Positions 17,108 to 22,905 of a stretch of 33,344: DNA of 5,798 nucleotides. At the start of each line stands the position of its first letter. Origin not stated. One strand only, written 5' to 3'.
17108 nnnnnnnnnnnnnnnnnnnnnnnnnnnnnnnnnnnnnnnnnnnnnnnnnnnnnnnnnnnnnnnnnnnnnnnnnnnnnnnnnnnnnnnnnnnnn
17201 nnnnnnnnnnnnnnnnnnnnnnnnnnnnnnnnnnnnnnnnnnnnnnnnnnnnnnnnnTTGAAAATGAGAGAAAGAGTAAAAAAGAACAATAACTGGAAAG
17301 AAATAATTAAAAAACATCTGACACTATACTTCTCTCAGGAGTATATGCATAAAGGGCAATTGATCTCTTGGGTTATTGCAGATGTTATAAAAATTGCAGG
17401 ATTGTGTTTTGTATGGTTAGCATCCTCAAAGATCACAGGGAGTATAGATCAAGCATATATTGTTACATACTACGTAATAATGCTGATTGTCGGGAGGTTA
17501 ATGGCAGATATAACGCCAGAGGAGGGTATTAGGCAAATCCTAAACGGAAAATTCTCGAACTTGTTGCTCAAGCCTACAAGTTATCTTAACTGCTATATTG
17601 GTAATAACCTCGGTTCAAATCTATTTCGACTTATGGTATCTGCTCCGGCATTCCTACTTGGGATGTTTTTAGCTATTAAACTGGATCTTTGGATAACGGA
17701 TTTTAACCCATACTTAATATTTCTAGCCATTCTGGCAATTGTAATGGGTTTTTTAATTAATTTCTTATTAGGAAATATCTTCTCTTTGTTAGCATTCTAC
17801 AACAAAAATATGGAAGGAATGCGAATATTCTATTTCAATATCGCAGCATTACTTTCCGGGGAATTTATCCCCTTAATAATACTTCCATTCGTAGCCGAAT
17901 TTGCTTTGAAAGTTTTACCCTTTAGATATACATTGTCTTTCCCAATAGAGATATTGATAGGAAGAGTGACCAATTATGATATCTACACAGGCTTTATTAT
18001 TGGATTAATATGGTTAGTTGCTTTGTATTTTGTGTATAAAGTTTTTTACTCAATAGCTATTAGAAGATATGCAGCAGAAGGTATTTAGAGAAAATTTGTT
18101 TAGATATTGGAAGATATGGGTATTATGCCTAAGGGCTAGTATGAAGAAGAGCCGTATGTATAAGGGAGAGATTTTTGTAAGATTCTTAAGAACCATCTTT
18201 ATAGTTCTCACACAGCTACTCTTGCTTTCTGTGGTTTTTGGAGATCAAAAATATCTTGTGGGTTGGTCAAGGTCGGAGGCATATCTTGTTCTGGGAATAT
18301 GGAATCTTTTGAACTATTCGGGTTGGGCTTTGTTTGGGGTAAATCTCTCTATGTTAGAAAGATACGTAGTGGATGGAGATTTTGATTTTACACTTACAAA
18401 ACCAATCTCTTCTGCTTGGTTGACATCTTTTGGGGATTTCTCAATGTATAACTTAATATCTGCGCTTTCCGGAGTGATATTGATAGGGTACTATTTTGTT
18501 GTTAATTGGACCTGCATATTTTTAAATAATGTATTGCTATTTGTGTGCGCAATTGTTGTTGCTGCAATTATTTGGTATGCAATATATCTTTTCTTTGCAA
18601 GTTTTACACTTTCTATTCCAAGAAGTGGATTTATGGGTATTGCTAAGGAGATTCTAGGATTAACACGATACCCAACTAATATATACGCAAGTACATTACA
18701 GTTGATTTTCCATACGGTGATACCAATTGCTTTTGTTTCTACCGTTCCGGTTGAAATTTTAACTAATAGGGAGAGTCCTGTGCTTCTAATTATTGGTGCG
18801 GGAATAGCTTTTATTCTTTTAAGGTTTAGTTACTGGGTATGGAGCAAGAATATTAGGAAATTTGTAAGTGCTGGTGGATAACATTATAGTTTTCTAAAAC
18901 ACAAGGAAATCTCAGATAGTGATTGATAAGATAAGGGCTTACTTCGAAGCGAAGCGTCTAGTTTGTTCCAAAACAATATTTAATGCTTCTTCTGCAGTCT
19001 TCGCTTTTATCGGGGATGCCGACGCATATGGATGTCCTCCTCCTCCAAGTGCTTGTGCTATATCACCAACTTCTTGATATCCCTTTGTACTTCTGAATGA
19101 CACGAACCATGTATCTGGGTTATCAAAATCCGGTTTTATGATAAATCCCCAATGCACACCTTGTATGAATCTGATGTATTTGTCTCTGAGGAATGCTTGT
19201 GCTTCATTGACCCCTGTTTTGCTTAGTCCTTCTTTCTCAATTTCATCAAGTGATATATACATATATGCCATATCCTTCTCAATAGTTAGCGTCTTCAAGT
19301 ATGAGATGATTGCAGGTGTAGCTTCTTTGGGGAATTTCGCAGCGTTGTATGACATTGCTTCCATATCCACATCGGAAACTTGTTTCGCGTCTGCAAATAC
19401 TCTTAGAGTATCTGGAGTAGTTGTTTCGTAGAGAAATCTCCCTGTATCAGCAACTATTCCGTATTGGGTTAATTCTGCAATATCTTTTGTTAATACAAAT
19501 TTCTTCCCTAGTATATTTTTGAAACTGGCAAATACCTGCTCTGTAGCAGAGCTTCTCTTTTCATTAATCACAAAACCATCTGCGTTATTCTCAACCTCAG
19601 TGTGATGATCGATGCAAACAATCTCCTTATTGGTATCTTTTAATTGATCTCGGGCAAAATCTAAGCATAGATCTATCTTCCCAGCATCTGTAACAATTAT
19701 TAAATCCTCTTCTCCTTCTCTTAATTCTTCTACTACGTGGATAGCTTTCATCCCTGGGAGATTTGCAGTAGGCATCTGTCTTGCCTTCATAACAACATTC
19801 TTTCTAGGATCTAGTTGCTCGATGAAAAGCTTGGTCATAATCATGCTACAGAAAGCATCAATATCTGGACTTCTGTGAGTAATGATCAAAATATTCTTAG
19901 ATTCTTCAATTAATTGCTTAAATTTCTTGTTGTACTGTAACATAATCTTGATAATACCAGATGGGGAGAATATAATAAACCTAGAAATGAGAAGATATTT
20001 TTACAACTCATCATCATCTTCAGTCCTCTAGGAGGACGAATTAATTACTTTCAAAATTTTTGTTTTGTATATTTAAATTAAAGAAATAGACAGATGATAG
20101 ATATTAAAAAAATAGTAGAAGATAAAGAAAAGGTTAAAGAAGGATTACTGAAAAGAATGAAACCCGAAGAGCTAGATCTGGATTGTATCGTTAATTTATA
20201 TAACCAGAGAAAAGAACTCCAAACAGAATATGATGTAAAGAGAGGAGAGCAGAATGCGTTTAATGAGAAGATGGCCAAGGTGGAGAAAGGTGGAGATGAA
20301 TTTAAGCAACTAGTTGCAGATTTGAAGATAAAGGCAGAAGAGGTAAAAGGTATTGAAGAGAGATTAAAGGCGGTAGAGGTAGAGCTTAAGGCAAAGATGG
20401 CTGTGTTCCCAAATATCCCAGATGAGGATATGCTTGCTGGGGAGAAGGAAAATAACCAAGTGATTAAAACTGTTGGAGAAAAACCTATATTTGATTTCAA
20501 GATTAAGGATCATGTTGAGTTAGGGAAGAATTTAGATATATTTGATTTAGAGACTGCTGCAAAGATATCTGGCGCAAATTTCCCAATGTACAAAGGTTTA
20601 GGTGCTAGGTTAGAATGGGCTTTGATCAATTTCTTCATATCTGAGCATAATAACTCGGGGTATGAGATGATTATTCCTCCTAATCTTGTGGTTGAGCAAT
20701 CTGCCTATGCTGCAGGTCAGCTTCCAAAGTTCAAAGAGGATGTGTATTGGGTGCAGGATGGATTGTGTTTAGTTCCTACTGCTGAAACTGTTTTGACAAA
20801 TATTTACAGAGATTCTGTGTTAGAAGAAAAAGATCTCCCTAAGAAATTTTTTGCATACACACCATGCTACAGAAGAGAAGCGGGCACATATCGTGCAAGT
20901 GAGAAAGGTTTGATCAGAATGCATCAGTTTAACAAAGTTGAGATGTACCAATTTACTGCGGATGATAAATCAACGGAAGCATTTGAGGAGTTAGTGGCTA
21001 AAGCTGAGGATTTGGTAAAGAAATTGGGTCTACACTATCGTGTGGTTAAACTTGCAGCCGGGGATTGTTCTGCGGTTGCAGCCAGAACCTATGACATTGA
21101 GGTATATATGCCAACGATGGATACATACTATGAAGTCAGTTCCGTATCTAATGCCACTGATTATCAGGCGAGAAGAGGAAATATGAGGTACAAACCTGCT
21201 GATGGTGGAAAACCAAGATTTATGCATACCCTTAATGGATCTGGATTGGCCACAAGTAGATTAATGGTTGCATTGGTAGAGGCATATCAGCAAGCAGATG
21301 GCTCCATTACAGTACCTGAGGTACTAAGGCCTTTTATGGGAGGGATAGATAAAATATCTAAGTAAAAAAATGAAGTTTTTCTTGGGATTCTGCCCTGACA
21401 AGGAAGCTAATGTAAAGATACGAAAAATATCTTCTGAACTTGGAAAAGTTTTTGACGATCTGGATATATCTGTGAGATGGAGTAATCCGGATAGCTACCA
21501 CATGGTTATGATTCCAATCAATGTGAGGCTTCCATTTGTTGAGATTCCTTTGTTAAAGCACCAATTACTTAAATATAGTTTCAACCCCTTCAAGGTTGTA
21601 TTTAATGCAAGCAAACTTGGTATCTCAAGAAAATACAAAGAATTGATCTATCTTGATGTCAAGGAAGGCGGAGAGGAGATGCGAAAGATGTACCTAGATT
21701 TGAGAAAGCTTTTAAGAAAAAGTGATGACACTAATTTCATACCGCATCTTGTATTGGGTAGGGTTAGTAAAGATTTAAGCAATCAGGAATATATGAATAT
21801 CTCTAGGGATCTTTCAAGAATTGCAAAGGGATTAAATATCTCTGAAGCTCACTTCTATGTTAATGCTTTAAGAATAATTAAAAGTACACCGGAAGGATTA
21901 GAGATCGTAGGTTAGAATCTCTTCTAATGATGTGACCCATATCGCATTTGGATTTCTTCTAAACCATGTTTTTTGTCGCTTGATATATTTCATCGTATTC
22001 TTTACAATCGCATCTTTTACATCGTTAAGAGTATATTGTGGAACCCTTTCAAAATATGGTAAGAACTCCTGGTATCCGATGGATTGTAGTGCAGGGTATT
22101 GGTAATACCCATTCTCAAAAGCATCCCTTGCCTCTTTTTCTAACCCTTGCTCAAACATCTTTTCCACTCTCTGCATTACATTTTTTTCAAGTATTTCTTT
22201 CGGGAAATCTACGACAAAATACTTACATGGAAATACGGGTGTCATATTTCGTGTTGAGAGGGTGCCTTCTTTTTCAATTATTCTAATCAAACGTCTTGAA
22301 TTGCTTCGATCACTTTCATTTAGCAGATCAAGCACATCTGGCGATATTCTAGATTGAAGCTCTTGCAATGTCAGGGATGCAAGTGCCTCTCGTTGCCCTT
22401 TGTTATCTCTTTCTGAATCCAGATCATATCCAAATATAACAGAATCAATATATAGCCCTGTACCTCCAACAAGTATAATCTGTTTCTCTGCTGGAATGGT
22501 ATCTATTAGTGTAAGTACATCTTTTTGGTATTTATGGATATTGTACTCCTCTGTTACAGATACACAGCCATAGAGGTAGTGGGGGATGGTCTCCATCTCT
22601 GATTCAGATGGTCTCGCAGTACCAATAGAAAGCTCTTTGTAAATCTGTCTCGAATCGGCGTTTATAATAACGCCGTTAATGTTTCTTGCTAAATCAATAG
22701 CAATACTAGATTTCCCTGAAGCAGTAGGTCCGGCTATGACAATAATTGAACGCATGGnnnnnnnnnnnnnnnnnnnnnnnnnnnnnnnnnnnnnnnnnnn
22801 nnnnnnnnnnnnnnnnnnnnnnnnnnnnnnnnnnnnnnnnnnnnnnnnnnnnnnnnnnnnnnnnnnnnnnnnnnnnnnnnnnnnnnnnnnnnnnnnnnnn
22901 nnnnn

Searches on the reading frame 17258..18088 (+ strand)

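Call 74: search_protein_families(library=pfam, proteins=[window:17258-18088:+])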
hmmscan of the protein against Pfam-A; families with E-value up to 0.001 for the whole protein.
window:17258-18088:+ (276 aa): 1 family
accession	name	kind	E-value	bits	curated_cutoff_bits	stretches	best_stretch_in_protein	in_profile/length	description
PF06182.17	ABC2_membrane_6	-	9.6e-18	65.2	22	1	66-275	29-229/229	ABC-2 family transporter protein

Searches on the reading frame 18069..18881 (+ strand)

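Call 74: search_protein_families(library=pfam, proteins=[window:18069-18881:+])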
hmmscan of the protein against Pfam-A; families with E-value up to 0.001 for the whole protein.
window:18069-18881:+ (270 aa): 1 family
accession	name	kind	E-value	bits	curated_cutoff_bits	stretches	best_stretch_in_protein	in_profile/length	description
PF06182.17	ABC2_membrane_6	-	1.3e-36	127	22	1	45-269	3-229/229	ABC-2 family transporter protein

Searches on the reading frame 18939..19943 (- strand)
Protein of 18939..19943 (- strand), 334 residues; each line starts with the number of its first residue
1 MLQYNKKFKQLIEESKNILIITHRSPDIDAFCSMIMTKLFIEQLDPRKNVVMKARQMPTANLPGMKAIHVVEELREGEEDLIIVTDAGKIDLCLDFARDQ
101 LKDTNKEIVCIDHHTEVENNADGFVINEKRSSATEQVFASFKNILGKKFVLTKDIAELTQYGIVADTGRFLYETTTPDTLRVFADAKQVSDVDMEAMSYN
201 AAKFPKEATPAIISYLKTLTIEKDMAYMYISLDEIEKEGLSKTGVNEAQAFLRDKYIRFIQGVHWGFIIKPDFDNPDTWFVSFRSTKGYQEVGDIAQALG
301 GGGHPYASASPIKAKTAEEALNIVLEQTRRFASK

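Call 13: search_protein_families(library=pfam, proteins=[window:18939-19943:-])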
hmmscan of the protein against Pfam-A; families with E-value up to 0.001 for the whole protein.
window:18939-19943:- (334 aa): 2 families
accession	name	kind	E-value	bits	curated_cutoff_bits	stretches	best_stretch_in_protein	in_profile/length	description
PF01368.27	DHH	-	1.5e-15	58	28.1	1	17-163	1-125/125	DHH family, N-terminal domain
PF02272.25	DHHA1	-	3.4e-05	24.7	25.9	1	275-326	44-98/102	DHHA1 domain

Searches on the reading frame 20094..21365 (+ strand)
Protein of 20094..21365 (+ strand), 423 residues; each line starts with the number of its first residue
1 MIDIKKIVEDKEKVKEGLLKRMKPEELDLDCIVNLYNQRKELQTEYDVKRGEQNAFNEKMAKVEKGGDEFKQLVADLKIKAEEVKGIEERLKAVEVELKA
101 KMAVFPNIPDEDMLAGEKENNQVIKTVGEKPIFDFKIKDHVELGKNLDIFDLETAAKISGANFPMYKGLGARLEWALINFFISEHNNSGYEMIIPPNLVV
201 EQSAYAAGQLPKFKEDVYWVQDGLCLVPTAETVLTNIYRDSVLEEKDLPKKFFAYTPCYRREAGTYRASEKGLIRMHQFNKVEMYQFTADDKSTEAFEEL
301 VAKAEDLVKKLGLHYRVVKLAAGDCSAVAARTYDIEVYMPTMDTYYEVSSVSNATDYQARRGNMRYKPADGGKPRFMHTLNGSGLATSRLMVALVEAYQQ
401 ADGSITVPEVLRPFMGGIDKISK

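Call 13: search_protein_families(library=pfam, proteins=[window:20094-21365:+])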
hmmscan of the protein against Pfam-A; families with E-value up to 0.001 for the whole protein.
window:20094-21365:+ (423 aa): 2 families
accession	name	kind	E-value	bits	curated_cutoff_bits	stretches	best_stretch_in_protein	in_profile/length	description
PF00587.30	tRNA-synt_2b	-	2.1e-37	129.3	29.3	1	222-398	9-179/179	tRNA synthetase class II core domain (G, H, P, S and T)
PF02403.27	Seryl_tRNA_N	-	3.2e-16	59.9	28.2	1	1-109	1-108/108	Seryl-tRNA synthetase N-terminal domain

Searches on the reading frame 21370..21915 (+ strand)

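Call 74: search_protein_families(library=pfam, proteins=[window:21370-21915:+])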
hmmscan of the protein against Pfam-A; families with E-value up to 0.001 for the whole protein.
window:21370-21915:+ (181 aa): 1 family
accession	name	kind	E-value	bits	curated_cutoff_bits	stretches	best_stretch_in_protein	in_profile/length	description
PF13563.12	2_5_RNA_ligase2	-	0.00094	19.7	27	0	69-145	50-129/152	2'-5' RNA ligase superfamily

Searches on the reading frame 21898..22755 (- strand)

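Call 74: search_protein_families(library=pfam, proteins=[window:21898-22755:-])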
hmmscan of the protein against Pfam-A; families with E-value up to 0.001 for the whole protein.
window:21898-22755:- (285 aa): 2 families
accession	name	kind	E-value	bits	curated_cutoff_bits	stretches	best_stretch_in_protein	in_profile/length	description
PF01715.23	IPPT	-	2.1e-54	185.2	23.6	1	37-267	1-242/243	IPP transferase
PF01745.22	IPT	-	1.1e-09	38.5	20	1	4-98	3-98/233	Isopentenyl transferase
